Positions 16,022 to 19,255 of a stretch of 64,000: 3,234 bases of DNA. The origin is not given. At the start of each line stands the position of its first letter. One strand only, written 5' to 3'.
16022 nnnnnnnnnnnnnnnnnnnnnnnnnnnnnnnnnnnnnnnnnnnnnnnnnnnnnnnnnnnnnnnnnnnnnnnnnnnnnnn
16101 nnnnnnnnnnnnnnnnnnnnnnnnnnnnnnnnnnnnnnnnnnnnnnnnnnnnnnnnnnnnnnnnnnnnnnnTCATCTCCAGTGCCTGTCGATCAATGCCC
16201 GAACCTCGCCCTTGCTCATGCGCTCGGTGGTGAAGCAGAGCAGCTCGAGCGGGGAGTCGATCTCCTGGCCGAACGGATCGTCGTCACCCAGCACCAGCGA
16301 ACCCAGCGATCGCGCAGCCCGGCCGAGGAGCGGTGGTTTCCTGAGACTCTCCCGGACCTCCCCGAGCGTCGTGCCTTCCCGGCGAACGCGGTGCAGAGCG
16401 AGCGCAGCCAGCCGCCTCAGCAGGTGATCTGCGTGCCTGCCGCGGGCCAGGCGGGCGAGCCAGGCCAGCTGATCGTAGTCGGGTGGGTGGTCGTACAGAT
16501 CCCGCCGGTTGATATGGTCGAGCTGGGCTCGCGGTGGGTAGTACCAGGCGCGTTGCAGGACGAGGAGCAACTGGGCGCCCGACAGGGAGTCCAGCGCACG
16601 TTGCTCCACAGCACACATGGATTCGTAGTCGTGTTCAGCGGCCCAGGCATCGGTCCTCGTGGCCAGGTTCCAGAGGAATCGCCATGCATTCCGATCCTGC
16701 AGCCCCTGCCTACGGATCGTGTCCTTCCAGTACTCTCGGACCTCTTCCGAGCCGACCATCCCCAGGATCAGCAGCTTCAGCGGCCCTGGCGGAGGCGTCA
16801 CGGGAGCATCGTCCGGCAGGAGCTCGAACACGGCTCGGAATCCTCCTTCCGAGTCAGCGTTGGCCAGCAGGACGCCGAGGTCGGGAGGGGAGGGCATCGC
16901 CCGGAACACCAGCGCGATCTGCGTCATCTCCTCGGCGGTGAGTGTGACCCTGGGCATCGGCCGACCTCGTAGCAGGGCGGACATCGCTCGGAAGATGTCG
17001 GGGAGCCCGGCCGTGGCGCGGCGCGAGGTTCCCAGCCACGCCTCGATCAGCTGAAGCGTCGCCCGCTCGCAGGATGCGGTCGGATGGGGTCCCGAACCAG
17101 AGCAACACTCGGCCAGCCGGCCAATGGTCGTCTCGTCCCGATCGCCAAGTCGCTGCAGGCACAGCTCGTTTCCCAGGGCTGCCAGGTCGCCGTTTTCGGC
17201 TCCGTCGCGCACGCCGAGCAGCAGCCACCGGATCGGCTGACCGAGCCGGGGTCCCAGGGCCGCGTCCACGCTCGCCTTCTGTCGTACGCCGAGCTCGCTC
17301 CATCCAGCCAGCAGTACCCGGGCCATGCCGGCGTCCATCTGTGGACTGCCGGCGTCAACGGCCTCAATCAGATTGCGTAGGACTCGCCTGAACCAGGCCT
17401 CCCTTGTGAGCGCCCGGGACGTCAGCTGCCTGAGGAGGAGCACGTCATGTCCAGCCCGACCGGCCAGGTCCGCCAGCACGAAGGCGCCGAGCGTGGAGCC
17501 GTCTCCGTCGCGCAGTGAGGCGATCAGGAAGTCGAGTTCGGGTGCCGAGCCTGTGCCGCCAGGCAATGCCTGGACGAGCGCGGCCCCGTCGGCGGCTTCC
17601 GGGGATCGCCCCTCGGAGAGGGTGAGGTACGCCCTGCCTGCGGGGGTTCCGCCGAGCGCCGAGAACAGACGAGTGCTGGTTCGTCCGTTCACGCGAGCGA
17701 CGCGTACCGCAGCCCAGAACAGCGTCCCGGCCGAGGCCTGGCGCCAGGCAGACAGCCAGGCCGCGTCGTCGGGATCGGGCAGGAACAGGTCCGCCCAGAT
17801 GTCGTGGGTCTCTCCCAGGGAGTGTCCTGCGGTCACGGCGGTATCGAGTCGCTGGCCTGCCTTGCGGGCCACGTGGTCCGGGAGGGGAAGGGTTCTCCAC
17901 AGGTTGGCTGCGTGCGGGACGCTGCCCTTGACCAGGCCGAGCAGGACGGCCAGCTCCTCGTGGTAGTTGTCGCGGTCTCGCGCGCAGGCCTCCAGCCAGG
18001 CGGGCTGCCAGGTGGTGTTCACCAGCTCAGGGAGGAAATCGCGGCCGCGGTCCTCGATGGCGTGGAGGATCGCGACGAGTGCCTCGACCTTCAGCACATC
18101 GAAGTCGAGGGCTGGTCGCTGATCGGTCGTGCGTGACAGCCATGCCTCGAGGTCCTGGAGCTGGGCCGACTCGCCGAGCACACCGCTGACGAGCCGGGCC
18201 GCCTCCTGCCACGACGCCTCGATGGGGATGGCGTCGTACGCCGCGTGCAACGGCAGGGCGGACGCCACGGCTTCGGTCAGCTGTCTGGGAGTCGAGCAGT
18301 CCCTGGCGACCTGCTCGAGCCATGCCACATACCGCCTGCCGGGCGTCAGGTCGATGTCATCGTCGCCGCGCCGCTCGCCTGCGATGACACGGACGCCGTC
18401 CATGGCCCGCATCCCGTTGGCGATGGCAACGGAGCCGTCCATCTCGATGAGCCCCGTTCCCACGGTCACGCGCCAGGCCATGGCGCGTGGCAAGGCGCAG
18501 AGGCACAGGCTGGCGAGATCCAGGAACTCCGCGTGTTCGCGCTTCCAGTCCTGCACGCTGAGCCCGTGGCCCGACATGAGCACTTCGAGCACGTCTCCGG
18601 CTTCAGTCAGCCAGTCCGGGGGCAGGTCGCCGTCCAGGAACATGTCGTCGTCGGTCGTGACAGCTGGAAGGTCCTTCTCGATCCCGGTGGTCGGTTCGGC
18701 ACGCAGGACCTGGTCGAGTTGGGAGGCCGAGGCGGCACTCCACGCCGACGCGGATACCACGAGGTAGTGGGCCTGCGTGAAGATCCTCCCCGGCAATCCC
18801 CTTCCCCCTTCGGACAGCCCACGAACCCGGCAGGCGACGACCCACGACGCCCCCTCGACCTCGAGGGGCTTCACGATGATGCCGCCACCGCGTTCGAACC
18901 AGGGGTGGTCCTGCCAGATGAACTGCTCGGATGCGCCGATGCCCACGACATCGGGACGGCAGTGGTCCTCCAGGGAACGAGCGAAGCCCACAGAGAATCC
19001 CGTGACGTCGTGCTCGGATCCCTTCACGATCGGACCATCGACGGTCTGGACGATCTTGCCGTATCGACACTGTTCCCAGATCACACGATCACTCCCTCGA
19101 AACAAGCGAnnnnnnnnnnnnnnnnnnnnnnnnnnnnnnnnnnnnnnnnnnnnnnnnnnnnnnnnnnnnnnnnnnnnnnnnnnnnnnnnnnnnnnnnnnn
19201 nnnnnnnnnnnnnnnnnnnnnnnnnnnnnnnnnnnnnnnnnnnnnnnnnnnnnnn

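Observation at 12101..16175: Tandem paralogous 8-TM membrane proteins separated by a coupled 95-aa membrane ORF, ending in a CHASE2-like sensor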

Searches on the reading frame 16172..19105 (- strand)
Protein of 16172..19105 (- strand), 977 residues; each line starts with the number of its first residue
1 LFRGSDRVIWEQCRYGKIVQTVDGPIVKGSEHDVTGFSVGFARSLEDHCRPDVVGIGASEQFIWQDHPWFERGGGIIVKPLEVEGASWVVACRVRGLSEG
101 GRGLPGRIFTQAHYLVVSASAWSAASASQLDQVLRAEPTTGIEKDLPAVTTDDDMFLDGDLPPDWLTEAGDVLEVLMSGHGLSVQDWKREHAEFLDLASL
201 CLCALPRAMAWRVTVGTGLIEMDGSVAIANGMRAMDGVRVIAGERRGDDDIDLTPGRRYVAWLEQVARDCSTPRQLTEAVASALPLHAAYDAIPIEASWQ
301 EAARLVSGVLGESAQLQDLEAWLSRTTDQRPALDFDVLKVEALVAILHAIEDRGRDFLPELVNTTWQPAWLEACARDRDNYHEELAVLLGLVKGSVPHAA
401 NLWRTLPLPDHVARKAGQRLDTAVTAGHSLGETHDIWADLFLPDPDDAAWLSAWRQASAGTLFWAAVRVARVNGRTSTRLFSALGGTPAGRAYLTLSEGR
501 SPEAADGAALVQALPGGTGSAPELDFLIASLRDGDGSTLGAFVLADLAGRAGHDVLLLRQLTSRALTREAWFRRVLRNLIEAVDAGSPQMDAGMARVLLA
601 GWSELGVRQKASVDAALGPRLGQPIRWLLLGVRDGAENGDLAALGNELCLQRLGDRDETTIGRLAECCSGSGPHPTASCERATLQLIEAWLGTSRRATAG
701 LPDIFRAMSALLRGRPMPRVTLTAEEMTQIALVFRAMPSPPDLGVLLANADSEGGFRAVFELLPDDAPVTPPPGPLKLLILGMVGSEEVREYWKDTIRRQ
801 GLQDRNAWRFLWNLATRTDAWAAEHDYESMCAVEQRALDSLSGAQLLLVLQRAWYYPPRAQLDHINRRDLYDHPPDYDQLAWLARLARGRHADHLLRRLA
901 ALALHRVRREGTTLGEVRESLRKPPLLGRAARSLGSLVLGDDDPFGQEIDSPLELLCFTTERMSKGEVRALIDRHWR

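Call 5: search_protein_families(library=pfam, proteins=[window:16172-19105:-], max_evalue=0.1)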
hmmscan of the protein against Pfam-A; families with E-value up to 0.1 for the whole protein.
window:16172-19105:- (977 aa): 0 families

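Call 10: search_protein_families(library=padloc, proteins=[window:16172-19105:-], max_evalue=0.1)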
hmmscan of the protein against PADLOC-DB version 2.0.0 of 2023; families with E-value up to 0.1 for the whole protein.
window:16172-19105:- (977 aa): 0 families

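Call 40: search_protein_families(library=ncbifam, proteins=[window:16172-19105:-], max_evalue=0.01)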
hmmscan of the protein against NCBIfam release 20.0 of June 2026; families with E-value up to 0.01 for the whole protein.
window:16172-19105:- (977 aa): 0 families

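Call 44: search_solved_structures(query=window:16172-19105:-, max_evalue=1)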
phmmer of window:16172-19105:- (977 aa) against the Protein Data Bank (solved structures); distinct sequences matched with E-value up to 1: 1.
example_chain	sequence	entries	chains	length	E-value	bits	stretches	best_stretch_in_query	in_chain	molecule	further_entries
7r1d_B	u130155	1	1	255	0.35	11.7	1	760-814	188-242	Protein lin-37 homolog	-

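Call 70: search_protein_families(library=pfam, alignment_id=A5, max_evalue=1)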
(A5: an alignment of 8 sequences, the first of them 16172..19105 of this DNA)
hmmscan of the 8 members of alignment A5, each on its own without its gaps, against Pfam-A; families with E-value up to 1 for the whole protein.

A. member 1, window:16172-19105:- (977 aa): 1 family
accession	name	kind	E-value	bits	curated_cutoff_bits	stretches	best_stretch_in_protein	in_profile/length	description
PF23931.1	Terminase_6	-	0.15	13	27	1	476-505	54-80/96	Terminase small subunit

B. families by the number of members that match (of 8 scanned): 3 families
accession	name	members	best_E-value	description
PF09280.16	XPC-binding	1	0.053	XPC-binding domain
PF23931.1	Terminase_6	1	0.15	Terminase small subunit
PF14772.11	NYD-SP28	1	0.15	Sperm tail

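Call 83: find_homologous_proteins(query=A5, max_evalue=0.001)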
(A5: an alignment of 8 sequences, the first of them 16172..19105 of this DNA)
Query A5 (8 sequences) (977 aa, profile of the alignment): 1 proteins with E <= 0.001 among 8000 candidates.
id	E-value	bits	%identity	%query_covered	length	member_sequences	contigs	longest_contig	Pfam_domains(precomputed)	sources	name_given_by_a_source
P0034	0.0e+0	1202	100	99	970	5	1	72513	-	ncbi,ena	-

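Call 99: search_protein_families(library=phrogs, proteins=[window:16172-19105:-], max_evalue=0.01)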
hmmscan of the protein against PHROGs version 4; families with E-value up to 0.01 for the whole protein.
window:16172-19105:- (977 aa): 0 families
